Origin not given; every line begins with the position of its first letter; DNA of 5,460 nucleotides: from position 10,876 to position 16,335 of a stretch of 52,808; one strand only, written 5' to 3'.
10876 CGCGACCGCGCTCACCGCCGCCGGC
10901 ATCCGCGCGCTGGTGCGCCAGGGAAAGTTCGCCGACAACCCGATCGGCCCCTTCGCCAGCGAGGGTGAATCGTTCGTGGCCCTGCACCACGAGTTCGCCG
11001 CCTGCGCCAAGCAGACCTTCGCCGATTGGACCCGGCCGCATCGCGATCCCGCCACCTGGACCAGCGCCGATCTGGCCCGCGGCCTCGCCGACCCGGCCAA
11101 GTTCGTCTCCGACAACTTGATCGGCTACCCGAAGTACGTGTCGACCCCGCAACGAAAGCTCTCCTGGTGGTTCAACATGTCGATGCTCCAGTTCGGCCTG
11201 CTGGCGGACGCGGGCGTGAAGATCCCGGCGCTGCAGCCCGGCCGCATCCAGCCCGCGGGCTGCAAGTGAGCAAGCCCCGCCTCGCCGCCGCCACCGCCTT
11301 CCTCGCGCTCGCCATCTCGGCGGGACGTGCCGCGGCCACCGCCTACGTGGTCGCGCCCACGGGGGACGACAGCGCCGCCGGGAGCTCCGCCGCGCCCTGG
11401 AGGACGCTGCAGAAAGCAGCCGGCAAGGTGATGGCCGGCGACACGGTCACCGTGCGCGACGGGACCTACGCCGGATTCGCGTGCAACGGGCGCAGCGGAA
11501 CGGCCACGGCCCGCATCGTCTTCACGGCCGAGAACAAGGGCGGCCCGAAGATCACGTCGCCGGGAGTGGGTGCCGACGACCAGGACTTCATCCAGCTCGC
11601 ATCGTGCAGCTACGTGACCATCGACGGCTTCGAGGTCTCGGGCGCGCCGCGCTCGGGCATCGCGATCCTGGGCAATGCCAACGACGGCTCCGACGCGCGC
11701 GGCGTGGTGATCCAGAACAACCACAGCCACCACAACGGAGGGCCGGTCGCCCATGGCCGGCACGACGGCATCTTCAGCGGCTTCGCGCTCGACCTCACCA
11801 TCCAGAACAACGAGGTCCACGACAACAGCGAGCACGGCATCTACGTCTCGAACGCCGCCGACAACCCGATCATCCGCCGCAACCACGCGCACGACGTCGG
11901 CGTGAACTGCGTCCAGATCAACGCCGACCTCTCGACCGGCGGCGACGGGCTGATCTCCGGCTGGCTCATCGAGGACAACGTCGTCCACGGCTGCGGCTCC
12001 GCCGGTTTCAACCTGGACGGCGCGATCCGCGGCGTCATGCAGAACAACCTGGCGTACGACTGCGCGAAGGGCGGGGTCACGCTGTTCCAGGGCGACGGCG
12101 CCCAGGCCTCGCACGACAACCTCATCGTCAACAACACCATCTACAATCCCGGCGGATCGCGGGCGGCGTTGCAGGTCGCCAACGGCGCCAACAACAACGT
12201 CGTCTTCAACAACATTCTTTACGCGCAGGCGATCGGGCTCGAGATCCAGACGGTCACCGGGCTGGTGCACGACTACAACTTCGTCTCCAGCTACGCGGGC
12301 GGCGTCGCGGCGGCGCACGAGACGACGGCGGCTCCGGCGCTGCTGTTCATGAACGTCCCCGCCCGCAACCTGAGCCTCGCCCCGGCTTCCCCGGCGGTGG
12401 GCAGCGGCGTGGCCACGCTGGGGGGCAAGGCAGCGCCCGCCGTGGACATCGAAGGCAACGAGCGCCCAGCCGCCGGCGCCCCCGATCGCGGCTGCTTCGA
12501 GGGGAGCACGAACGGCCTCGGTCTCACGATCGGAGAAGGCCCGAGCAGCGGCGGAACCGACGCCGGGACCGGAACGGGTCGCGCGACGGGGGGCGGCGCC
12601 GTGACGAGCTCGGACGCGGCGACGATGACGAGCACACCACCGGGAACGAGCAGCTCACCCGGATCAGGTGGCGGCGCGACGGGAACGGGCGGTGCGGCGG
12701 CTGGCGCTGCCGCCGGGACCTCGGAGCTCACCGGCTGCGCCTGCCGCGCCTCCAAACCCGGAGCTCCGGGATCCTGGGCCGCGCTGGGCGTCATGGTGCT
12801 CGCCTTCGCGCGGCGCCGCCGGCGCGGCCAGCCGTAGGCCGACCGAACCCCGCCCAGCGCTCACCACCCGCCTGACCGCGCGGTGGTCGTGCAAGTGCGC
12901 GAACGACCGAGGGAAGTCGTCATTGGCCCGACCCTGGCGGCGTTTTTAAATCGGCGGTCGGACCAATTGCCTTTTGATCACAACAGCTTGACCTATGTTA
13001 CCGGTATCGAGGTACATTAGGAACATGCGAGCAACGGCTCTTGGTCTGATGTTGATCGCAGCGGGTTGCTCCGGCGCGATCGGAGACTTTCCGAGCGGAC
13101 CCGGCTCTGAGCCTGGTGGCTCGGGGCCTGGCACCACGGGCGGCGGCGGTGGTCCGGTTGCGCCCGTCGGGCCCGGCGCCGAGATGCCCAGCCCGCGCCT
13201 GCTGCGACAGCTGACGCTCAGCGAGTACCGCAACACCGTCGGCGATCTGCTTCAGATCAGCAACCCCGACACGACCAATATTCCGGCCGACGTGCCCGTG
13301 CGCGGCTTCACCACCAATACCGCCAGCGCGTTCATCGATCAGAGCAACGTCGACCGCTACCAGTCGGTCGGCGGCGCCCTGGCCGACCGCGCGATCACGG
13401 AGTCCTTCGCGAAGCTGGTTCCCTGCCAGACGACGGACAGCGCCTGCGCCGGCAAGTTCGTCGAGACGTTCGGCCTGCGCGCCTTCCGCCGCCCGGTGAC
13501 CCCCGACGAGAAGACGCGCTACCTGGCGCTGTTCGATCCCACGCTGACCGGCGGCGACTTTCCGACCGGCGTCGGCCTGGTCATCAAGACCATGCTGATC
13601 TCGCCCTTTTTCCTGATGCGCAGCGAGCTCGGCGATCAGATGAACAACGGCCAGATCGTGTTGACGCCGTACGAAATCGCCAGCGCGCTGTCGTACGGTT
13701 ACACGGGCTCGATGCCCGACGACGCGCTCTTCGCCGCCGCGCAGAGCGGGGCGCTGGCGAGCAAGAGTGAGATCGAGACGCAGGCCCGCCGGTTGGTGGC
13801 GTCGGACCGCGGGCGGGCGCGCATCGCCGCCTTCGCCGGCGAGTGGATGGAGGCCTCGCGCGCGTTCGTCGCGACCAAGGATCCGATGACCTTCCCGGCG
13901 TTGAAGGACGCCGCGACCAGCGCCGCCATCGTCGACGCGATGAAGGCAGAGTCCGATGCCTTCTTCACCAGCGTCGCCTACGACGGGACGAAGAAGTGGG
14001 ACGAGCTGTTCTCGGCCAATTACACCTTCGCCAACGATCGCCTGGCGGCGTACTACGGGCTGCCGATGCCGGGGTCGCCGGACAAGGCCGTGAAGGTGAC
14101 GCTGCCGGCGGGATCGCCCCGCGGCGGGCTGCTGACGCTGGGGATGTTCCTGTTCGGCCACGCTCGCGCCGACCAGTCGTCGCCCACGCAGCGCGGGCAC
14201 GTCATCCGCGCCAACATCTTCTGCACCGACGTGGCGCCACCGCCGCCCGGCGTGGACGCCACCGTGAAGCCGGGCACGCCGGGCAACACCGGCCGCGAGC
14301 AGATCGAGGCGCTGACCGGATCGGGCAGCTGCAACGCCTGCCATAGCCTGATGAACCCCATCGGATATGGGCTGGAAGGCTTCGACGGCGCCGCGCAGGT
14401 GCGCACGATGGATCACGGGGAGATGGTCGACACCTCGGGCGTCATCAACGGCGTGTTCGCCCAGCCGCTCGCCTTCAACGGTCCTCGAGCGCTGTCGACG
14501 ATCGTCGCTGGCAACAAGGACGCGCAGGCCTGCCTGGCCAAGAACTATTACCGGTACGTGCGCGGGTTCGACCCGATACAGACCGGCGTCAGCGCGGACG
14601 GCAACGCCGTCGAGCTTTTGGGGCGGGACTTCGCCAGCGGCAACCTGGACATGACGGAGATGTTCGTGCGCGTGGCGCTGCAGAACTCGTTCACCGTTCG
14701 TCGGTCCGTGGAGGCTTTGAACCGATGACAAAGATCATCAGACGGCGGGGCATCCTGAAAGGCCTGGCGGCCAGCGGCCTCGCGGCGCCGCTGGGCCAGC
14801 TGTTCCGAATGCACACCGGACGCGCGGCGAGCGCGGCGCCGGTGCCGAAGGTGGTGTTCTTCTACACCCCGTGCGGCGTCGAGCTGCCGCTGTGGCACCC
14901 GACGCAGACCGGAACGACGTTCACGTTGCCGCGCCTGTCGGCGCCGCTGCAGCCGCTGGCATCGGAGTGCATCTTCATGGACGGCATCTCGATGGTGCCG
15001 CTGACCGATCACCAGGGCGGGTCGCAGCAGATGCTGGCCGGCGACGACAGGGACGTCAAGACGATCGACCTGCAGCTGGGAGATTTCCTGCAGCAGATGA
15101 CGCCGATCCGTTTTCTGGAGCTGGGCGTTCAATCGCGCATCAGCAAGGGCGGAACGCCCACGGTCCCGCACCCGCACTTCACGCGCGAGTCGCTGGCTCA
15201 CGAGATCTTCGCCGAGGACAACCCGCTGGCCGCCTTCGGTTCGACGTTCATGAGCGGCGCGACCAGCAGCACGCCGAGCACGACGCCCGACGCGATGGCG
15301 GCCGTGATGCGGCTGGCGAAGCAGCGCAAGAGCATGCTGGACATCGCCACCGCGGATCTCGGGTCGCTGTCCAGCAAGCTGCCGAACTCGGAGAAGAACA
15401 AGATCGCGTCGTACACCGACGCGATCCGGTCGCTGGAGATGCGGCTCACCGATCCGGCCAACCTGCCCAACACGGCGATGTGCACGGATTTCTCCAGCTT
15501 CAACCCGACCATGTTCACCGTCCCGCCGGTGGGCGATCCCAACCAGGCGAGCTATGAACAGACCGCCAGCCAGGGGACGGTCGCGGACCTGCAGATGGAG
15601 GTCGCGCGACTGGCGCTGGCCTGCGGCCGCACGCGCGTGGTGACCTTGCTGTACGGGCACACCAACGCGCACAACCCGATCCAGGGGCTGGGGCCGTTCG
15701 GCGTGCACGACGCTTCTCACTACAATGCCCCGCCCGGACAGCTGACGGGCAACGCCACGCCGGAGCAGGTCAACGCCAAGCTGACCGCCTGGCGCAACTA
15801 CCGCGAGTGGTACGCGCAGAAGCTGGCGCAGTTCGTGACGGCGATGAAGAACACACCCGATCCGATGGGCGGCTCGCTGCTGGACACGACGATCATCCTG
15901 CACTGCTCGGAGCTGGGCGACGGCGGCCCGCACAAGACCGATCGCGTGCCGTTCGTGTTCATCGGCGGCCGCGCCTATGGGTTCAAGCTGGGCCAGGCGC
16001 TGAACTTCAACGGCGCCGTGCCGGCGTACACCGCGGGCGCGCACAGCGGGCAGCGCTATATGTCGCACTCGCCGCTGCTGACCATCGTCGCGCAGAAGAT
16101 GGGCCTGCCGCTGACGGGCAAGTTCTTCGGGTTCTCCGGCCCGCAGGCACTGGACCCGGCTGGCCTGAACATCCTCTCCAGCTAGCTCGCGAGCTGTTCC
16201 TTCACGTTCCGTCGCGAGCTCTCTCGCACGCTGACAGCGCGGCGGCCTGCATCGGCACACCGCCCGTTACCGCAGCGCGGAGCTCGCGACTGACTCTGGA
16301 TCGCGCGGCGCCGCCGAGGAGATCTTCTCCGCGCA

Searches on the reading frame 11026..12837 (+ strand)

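Call 71: search_protein_families(library=pfam, proteins=[window:11026-12837:+], max_evalue=0.001)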
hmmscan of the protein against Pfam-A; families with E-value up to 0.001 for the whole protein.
window:11026-12837:+ (603 aa): 4 families
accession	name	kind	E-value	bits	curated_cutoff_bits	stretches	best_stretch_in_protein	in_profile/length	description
PF13229.12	Beta_helix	-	4.8e-19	69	25.9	2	186-299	23-121/158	Right handed beta helix region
PF05048.19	NosD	-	8.6e-11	42.1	23.6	2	211-299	48-134/212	Periplasmic copper-binding protein (NosD)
PF22842.2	Pel9A-like_beta_helix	-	1.8e-05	24.3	25.2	1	99-154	3-58/370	Pel9A-like, right handed beta helix region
PF07602.17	DUF1565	-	0.0005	19.9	20.3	0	112-375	2-227/257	Protein of unknown function (DUF1565)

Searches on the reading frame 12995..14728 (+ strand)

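Call 3: search_protein_families(library=pfam, proteins=[window:12995-14728:+], max_evalue=0.01)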
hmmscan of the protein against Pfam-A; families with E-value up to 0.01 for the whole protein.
window:12995-14728:+ (577 aa): 4 families
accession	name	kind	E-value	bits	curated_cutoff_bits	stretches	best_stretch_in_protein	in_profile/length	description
PF07631.16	PSD4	-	2.4e-33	115.8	23.3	1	223-356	1-128/128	Protein of unknown function (DUF1592)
PF07627.16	PSCyt3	-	9.5e-25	87.2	27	1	376-472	1-97/98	Protein of unknown function (DUF1588)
PF07637.16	PSD5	-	3.4e-19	69.4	34.2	1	151-211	1-62/62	Protein of unknown function (DUF1595)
PF07626.16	PSD3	-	1.5e-12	48.3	23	1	71-134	1-64/65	Protein of unknown function (DUF1587)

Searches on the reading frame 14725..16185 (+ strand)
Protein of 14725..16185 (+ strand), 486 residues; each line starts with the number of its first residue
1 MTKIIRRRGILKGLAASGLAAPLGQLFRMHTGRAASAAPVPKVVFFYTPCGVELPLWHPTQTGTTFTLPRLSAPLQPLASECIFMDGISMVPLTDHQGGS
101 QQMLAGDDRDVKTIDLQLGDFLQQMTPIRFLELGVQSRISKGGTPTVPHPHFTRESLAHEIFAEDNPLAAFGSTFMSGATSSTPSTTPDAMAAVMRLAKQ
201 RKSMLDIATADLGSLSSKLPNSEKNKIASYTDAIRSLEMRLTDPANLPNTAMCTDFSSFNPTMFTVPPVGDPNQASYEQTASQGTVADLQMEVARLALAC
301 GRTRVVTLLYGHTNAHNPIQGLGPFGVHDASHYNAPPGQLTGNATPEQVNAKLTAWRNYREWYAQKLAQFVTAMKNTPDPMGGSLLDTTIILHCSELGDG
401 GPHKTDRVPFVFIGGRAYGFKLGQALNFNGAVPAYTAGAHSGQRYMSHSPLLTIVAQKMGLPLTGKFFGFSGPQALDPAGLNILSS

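Call 3: search_protein_families(library=pfam, proteins=[window:14725-16185:+], max_evalue=0.01)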
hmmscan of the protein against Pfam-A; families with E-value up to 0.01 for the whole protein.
window:14725-16185:+ (486 aa): 1 family
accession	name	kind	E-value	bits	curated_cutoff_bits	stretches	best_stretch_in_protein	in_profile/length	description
PF07586.16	HXXSHH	-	1.3e-45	156.8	30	1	43-368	2-307/307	Protein of unknown function (DUF1552)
